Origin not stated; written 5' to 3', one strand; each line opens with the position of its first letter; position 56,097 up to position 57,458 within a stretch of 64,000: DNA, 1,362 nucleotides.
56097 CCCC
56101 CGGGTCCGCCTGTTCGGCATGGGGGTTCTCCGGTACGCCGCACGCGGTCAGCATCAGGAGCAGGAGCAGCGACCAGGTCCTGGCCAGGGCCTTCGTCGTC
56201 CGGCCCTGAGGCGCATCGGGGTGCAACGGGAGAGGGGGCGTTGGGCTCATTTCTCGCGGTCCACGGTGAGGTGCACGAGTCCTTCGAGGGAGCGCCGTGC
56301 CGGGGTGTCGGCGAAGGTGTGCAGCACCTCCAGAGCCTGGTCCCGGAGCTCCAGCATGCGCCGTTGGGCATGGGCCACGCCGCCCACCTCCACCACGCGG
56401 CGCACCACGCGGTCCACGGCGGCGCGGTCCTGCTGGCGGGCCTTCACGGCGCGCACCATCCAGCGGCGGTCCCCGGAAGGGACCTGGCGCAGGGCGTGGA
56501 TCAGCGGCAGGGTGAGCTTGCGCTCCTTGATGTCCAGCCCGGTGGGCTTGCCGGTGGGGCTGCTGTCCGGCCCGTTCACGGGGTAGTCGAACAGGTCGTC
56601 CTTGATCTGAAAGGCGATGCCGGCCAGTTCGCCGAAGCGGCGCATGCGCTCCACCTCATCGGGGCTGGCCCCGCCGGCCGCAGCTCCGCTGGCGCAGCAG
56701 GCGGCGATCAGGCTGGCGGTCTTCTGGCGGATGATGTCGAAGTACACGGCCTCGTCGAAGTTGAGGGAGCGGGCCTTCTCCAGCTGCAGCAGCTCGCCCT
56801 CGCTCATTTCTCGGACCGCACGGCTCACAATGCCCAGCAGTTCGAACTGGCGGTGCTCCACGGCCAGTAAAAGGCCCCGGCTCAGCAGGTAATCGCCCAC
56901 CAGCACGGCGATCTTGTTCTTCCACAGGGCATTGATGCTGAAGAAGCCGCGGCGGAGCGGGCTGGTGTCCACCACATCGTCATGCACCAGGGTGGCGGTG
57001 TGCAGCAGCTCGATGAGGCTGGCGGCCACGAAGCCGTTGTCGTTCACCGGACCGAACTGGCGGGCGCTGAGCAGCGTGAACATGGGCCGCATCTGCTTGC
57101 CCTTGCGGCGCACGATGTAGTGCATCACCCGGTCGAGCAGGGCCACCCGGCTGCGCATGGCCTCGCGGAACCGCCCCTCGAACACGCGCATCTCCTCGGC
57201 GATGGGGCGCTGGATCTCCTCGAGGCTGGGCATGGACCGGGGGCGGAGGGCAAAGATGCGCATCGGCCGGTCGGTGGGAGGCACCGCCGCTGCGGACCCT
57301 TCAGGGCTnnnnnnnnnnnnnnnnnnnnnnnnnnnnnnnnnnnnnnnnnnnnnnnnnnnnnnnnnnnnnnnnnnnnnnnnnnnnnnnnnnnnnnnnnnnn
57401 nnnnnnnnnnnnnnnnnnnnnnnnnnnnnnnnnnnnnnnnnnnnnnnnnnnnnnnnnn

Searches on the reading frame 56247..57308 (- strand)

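Call 88: search_protein_families(library=pfam, proteins=[window:56247-57308:-], max_evalue=0.001)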
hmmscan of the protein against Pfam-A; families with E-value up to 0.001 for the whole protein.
window:56247-57308:- (353 aa): 1 family
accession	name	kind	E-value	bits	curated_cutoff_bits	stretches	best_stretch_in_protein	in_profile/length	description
PF00348.22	polyprenyl_synt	-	5.5e-64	216.2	27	1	57-303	3-249/251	Polyprenyl synthetase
